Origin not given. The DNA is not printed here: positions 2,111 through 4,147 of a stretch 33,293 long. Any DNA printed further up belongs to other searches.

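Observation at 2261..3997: Cytoplasmic fusion of a MarR-like winged helix to a full-size family-1 ABC solute-binding protein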

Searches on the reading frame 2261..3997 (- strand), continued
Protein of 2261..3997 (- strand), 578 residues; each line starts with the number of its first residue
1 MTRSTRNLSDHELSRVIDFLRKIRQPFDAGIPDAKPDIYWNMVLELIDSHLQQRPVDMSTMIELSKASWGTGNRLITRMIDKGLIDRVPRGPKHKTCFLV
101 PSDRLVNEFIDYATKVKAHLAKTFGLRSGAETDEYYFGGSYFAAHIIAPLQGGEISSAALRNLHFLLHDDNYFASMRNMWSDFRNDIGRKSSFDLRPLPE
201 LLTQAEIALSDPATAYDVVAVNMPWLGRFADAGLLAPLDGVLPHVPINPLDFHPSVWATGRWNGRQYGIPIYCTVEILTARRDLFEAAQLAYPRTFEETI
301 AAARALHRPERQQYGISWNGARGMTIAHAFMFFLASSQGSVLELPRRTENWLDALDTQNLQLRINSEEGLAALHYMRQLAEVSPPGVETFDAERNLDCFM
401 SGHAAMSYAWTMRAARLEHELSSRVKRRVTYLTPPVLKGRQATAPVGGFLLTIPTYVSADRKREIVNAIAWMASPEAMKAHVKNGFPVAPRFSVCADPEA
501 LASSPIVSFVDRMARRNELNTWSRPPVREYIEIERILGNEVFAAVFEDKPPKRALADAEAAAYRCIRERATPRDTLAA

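Call 10: search_solved_structures(query=window:2261-3997:-, max_evalue=1, show_alignments=2)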
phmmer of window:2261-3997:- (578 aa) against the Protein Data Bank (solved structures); distinct sequences matched with E-value up to 1: 64 (the best 60 are shown).
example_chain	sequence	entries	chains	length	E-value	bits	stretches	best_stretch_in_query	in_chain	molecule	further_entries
5iai_A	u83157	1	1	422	3.4e-33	118.4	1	168-563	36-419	Sugar ABC transporter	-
1eu8_A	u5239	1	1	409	3.6e-17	65.5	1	211-567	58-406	TREHALOSE/MALTOSE BINDING PROTEIN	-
6dtq_A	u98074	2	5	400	2.5e-14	56.2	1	217-549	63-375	maltose-binding protein MalE3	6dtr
4rya_A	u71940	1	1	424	2.2e-09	39.8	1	212-506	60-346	ABC transporter substrate binding protein (Sorbitol)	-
4qrz_A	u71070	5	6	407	5e-09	38.6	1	209-325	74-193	ABC-TYPE SUGAR TRANSPORTER | ABC transporter, substrate binding protein (Sugar)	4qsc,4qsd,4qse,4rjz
5ci5_A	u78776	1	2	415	1.1e-08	37.5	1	224-555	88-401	Extracellular solute-binding protein family 1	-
3uor_A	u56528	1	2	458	1.6e-07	33.6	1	216-308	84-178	ABC transporter sugar binding protein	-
9xf5_A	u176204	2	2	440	2.1e-07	33.3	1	204-321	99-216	ABC transporter substrate-binding protein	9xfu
1elj_A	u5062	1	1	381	4.1e-07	32.3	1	222-330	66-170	MALTODEXTRIN-BINDING PROTEIN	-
8art_A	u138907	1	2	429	8e-07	31.4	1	214-346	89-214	Putative secreted maltose-binding protein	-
4r9f_A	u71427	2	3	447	8.5e-07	31.3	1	226-566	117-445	MBP1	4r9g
5ysb_A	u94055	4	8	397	9.7e-07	31.1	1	176-318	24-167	Lin1841 protein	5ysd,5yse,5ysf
7ape_A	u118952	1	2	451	1.2e-06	30.8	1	209-342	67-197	Lipoprotein (Sugar-binding) lpqY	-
7wcj_A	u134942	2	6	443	3.2e-06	29.4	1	213-412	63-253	Trehalose-binding lipoprotein LpqY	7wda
3jzj_A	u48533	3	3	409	3.4e-06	29.3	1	212-452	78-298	Acarbose/maltose binding protein GacH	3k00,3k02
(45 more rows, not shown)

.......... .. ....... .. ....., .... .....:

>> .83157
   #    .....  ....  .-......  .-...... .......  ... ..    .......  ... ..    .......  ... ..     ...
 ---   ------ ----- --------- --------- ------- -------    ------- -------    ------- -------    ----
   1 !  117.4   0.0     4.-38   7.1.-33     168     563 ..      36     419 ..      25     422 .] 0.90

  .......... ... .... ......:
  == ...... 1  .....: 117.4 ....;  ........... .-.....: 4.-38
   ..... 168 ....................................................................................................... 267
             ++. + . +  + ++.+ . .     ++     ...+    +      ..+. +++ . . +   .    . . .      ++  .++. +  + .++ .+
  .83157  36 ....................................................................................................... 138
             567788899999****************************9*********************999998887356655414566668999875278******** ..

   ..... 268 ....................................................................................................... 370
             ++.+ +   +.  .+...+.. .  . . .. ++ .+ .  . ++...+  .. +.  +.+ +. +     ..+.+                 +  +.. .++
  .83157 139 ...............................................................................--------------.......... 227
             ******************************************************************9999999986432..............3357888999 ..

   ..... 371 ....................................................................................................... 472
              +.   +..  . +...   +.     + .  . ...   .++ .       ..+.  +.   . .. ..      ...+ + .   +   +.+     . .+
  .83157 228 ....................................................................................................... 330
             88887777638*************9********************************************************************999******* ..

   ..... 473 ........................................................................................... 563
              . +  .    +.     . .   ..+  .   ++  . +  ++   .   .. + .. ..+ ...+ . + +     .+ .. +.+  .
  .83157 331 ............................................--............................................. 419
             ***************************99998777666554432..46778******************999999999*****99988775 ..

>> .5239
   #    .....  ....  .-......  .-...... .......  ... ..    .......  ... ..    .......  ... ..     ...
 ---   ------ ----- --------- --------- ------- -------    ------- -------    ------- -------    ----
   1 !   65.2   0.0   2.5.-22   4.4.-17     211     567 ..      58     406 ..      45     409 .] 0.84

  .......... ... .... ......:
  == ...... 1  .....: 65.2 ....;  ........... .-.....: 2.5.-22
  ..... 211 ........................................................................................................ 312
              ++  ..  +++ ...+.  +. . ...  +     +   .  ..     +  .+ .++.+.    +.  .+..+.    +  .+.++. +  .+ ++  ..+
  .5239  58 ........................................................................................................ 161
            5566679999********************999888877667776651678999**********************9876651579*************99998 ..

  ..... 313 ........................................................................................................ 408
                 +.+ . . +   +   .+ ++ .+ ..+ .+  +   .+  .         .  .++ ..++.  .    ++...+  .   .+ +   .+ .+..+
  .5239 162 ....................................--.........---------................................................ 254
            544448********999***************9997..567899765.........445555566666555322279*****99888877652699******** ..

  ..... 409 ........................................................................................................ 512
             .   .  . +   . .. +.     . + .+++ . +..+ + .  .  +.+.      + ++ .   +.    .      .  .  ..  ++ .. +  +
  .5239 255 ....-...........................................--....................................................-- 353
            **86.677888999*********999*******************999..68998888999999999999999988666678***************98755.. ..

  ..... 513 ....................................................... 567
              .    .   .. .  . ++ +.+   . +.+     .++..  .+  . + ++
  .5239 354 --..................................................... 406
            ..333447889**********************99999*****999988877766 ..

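Call 16: find_encoding_contigs(protein=P0023, flank=10000, max_places=2)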
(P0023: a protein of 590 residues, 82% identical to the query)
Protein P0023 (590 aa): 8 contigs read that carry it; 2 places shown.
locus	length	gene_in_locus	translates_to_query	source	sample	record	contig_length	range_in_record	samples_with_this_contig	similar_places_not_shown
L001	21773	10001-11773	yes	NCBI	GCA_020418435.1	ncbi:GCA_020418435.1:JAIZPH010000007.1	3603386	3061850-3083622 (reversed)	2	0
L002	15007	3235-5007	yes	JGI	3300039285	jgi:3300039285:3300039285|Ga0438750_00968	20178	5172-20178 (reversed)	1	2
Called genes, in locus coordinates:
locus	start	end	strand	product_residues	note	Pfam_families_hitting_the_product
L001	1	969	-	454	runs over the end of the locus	PF05936:T6SS_VasE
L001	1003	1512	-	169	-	-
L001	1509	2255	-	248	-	PF05036:SPOR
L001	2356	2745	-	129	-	PF14107:DUF4280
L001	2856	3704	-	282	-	PF01464:SLT (weak)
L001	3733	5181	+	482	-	-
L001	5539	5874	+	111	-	-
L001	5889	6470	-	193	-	PF00775:Dioxygenase_C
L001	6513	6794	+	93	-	-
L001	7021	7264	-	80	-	-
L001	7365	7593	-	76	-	PF04444:Dioxygenase_N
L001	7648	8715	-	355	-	PF08240:ADH_N, PF13602:ADH_zinc_N_2 (faint), PF00107:ADH_zinc_N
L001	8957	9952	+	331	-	PF03446:NAD_binding_2, PF14833:NAD_binding_11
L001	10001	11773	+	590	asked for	PF01547:SBP_bac_1, PF13416:SBP_bac_8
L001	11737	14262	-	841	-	PF00005:ABC_tran, PF02463:SMC_N (faint), PF13304:AAA_21 (faint), PF00005:ABC_tran, PF02653:BPD_transp_2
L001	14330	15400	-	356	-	PF13407:Peripla_BP_4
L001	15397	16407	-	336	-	PF02653:BPD_transp_2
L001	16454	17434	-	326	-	PF08240:ADH_N, PF16912:Glu_dehyd_C, PF00107:ADH_zinc_N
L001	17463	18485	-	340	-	PF01408:GFO_IDH_MocA, PF22725:GFO_IDH_MocA_C3, PF02894:GFO_IDH_MocA_C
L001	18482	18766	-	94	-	PF03795:YCII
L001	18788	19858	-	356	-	PF01370:Epimerase, PF22917:PRISE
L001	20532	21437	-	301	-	PF00126:HTH_1, PF03466:LysR_substrate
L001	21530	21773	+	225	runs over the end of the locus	PF02525:Flavodoxin_2, PF03358:FMN_red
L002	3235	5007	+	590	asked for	PF01547:SBP_bac_1, PF13416:SBP_bac_8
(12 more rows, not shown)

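Call 17: find_encoding_contigs(protein=P0047, flank=10000, max_places=2)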
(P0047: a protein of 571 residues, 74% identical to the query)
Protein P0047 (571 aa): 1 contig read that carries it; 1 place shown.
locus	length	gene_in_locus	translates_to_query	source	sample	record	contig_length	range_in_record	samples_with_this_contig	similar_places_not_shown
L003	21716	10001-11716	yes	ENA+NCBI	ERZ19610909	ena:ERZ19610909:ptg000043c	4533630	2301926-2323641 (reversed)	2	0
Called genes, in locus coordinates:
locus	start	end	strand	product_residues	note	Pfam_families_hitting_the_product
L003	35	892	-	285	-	PF00165:HTH_AraC, PF12833:HTH_18, PF00165:HTH_AraC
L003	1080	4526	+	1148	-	PF05227:CHASE3, PF01590:GAF (weak), PF13185:GAF_2, PF00512:HisKA, PF02518:HATPase_c, PF20274:cREC_REC (faint), PF00072:Response_reg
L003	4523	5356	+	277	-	PF03705:CheR_N, PF01739:CheR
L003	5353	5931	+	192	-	PF01339:CheB_methylest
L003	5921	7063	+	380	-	PF00072:Response_reg, PF00512:HisKA, PF02518:HATPase_c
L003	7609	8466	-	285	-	PF04444:Dioxygenase_N, PF00775:Dioxygenase_C, PF13620:CarboxypepD_reg (faint)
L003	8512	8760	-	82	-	PF03795:YCII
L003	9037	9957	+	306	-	PF02826:2-Hacid_dh_C (weak), PF03446:NAD_binding_2, PF03807:F420_oxidored, PF14833:NAD_binding_11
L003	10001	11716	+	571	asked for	PF01547:SBP_bac_1, PF13416:SBP_bac_8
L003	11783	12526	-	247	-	PF00106:adh_short, PF01370:Epimerase (weak), PF08659:KR, PF13561:adh_short_C2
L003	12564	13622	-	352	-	PF02492:cobW, PF07683:CobW_C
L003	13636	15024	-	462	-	PF01979:Amidohydro_1, PF07969:Amidohydro_3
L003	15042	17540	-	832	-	PF00005:ABC_tran, PF13304:AAA_21 (faint), PF00005:ABC_tran, PF02653:BPD_transp_2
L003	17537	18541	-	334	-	PF02653:BPD_transp_2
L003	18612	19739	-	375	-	PF13407:Peripla_BP_4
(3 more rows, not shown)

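Call 18: find_encoding_contigs(protein=P0107, flank=10000, max_places=2)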
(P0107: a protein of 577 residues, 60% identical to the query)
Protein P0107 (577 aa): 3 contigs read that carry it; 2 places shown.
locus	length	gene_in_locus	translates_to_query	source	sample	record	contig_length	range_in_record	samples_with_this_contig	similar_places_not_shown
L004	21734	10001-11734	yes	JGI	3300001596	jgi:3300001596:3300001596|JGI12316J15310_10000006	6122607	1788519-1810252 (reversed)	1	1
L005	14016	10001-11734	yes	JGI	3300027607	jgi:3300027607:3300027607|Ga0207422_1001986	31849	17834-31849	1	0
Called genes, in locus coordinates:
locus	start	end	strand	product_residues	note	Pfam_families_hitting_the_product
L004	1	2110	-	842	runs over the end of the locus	PF00005:ABC_tran, PF13304:AAA_21 (faint), PF00005:ABC_tran, PF02653:BPD_transp_2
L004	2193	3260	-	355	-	PF13407:Peripla_BP_4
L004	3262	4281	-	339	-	PF02653:BPD_transp_2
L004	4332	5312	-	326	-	PF08240:ADH_N, PF16912:Glu_dehyd_C, PF00107:ADH_zinc_N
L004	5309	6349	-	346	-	PF01408:GFO_IDH_MocA, PF02894:GFO_IDH_MocA_C, PF22725:GFO_IDH_MocA_C3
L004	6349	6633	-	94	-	PF03795:YCII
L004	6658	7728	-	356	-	PF01370:Epimerase, PF22917:PRISE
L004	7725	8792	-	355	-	PF08240:ADH_N, PF00107:ADH_zinc_N, PF13602:ADH_zinc_N_2 (weak)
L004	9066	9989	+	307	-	PF03446:NAD_binding_2, PF14833:NAD_binding_11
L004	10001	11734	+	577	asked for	PF13416:SBP_bac_8, PF01547:SBP_bac_1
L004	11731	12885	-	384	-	PF00355:Rieske, PF00848:Ring_hydroxyl_A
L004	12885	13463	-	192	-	PF13577:SnoaL_4, PF12680:SnoaL_2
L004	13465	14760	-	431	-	PF06808:DctM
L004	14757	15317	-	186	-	PF04290:DctQ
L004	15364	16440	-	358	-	PF03480:DctP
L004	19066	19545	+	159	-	PF22381:Staph_reg_Sar_Rot, PF12802:MarR_2, PF13412:HTH_24 (weak), PF01022:HTH_5, PF01047:MarR, PF13463:HTH_27 (weak)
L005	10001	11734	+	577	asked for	PF13416:SBP_bac_8, PF01547:SBP_bac_1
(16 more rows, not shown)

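Call 20: find_encoding_contigs(protein=P0089, flank=10000, max_places=1)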
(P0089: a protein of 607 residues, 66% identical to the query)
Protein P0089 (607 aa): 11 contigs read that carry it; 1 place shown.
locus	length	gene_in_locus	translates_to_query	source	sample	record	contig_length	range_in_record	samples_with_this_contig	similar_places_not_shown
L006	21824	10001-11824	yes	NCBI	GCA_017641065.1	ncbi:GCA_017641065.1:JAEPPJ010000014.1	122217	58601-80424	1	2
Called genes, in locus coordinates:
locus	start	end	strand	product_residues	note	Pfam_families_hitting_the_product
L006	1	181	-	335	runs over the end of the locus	PF01408:GFO_IDH_MocA, PF02894:GFO_IDH_MocA_C, PF22725:GFO_IDH_MocA_C3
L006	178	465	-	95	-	PF03795:YCII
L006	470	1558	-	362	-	PF01370:Epimerase, PF22917:PRISE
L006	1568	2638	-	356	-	PF08240:ADH_N, PF00107:ADH_zinc_N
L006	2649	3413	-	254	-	PF00106:adh_short, PF08659:KR, PF13561:adh_short_C2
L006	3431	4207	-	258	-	PF00106:adh_short, PF08659:KR, PF13561:adh_short_C2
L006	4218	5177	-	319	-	PF02653:BPD_transp_2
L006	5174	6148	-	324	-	PF02653:BPD_transp_2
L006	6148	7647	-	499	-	PF00005:ABC_tran, PF13304:AAA_21 (faint), PF00005:ABC_tran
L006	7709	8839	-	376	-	PF13407:Peripla_BP_4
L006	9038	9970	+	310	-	PF03446:NAD_binding_2, PF14833:NAD_binding_11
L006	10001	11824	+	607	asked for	PF13416:SBP_bac_8, PF01547:SBP_bac_1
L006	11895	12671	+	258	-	PF00106:adh_short, PF08659:KR, PF13561:adh_short_C2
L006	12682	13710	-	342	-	PF00850:Hist_deacetyl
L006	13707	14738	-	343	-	PF02653:BPD_transp_2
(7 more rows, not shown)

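Call 21: find_encoding_contigs(protein=P0116, flank=10000, max_places=1)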
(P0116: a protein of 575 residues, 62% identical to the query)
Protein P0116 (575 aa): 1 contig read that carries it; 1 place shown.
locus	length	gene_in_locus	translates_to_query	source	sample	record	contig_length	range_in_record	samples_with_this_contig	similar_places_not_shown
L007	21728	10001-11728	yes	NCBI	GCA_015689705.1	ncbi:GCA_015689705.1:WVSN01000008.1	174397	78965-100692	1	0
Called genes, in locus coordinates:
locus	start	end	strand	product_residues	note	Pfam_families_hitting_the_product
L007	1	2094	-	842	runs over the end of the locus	PF00005:ABC_tran, PF13304:AAA_21 (faint), PF00005:ABC_tran, PF02653:BPD_transp_2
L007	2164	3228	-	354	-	PF13407:Peripla_BP_4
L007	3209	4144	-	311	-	PF02653:BPD_transp_2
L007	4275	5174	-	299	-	PF08240:ADH_N, PF16912:Glu_dehyd_C, PF00107:ADH_zinc_N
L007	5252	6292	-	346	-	PF01408:GFO_IDH_MocA, PF02894:GFO_IDH_MocA_C, PF22725:GFO_IDH_MocA_C3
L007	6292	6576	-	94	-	PF03795:YCII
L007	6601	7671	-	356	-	PF01370:Epimerase, PF22917:PRISE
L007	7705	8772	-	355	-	PF08240:ADH_N, PF00107:ADH_zinc_N, PF13602:ADH_zinc_N_2 (weak)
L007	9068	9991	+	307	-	PF03446:NAD_binding_2, PF14833:NAD_binding_11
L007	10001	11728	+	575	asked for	PF01547:SBP_bac_1, PF13416:SBP_bac_8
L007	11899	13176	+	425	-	PF01494:FAD_binding_3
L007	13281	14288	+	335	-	PF03480:DctP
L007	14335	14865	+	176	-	PF04290:DctQ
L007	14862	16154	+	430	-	PF06808:DctM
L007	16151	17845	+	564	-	PF00920:ILVD_EDD_N, PF24877:ILV_EDD_C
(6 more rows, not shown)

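Call 22: find_encoding_contigs(protein=P0056, flank=10000, max_places=1)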
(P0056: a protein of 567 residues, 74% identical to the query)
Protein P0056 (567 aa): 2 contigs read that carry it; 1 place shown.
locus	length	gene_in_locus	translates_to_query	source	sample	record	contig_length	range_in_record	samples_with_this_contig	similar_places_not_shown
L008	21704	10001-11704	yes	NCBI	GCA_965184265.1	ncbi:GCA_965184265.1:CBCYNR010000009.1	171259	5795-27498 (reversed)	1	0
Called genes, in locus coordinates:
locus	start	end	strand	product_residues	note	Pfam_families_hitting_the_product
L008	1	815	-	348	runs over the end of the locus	PF02558:ApbA, PF08546:ApbA_C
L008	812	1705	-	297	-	PF00198:2-oxoacid_dh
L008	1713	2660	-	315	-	PF00364:Biotin_lipoyl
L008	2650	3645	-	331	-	PF02779:Transket_pyr, PF02780:Transketolase_C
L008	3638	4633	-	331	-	PF00676:E1_dh, PF02775:TPP_enzyme_C (faint), PF13292:DXP_synthase_N (faint)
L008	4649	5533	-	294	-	PF03446:NAD_binding_2, PF14833:NAD_binding_11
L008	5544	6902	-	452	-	PF00557:Peptidase_M24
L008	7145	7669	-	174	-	PF00903:Glyoxalase, PF13669:Glyoxalase_4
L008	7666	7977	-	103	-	PF03992:ABM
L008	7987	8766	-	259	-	PF00106:adh_short, PF08659:KR, PF23441:SDR, PF13561:adh_short_C2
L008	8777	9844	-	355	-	PF08240:ADH_N, PF00107:ADH_zinc_N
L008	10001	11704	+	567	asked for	PF01547:SBP_bac_1, PF13416:SBP_bac_8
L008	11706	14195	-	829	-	PF00005:ABC_tran, PF13304:AAA_21 (faint), PF00005:ABC_tran, PF02653:BPD_transp_2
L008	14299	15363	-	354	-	PF13407:Peripla_BP_4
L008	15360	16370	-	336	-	PF02653:BPD_transp_2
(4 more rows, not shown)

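Call 23: predict_structure(alignment_id=A1)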
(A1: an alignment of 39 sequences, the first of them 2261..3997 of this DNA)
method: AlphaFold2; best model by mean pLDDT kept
length: 578 residues; sequences in the alignment: 39
mean_pLDDT: 78.3   pTM: 0.69
mean pLDDT of the five models: 78.3, 77.8, 77.0, 61.9, 60.4
residues with pLDDT >= 90: 207; 70-90: 222; 50-70: 82; < 50: 67
segments of 3 or more residues with pLDDT < 50: 1-6, 121-154, 182-187, 347-349, 487-496, 572-578
pLDDT, mean of each block of 10 residues (from residue 1): 45 73 80 86 93 89 90 93 92 84 92 71 36 29 37 52 82 68 47 81 91 86 88 91 69 69 85 83 96 97 97 96 92 86 61 69 91 97 96 92 94 79 85 90 78 90 80 59 50 49 72 71 71 93 97 96 84 44
secondary structure, 60 per line:
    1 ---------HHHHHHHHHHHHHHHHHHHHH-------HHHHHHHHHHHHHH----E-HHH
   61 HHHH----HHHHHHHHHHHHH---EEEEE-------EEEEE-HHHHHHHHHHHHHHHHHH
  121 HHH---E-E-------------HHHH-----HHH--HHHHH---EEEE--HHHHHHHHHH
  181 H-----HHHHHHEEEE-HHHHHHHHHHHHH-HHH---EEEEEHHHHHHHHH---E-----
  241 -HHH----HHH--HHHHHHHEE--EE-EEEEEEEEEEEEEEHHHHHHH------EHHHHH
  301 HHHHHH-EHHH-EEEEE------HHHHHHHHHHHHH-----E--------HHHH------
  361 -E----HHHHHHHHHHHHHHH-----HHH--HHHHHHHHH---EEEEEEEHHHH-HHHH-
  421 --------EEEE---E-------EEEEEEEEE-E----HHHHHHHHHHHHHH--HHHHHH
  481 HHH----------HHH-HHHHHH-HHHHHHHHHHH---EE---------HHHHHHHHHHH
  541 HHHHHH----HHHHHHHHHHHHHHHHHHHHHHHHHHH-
elements in order: H10-30 H38-51 H58-64 H69-81 E85-89 E97-101 H103-123 H143-146 H157-161 E165-168 H171-181 H187-192 E193-196 H198-210 E218-222 H223-231 H254-260 E268-281 H282-288 H296-306 E313-317 H324-336 H351-354 H367-381 H392-400 E404-410 H411-414 H416-419 E429-432 E444-452 H459-472 H475-483 H498-503 H505-515 H530-546 H551-577
